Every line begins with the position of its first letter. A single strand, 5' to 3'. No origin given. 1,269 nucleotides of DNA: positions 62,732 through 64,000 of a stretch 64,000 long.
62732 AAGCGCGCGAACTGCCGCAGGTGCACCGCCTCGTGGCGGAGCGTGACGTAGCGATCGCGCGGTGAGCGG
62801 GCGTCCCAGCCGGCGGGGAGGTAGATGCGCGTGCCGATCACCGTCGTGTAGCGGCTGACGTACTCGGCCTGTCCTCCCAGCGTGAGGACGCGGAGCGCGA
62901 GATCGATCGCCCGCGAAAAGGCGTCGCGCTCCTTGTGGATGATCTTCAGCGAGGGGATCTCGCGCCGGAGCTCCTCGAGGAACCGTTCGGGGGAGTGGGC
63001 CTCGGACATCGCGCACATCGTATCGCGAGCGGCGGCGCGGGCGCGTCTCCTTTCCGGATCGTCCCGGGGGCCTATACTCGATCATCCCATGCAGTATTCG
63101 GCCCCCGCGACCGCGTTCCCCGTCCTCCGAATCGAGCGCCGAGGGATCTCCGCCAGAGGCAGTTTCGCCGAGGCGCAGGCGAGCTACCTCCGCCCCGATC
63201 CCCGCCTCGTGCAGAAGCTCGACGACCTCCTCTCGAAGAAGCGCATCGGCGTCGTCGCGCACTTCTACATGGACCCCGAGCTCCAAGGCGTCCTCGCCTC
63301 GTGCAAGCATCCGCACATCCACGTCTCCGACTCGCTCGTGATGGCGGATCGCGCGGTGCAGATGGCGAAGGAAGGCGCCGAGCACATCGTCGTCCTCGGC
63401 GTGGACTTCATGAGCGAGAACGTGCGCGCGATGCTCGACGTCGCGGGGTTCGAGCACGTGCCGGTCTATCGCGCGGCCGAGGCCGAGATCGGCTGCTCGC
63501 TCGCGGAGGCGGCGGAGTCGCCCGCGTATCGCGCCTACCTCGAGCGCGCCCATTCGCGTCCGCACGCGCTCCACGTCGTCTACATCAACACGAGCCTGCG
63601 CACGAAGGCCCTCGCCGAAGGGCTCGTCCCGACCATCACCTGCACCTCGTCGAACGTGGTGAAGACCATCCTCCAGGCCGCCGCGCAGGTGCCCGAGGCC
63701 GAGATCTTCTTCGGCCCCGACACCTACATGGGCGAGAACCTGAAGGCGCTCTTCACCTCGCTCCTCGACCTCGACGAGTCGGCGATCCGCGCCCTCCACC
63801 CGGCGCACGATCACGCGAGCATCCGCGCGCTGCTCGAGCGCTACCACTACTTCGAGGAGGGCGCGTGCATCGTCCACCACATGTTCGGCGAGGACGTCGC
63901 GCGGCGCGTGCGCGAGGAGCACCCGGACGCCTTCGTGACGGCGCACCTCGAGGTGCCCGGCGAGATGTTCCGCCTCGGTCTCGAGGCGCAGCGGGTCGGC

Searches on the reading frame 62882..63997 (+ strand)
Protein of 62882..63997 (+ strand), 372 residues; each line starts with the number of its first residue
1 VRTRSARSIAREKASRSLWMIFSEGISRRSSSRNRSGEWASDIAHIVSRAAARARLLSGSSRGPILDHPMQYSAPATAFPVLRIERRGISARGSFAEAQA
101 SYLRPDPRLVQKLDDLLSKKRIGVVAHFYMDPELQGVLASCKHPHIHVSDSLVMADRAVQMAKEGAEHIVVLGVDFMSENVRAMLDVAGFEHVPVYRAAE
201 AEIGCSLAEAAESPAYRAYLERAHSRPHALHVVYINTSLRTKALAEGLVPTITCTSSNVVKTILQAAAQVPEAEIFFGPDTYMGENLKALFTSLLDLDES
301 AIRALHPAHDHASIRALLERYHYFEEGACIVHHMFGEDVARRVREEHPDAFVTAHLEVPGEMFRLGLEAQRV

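Call 53: search_protein_families(library=pfam, proteins=[window:62882-63997:+], max_evalue=0.1)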
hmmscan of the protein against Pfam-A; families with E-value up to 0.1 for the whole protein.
window:62882-63997:+ (372 aa): 1 family
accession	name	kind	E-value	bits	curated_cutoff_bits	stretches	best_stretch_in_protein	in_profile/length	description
PF02445.21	NadA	-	1.7e-32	113.2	27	1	113-363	3-199/295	Quinolinate synthetase A protein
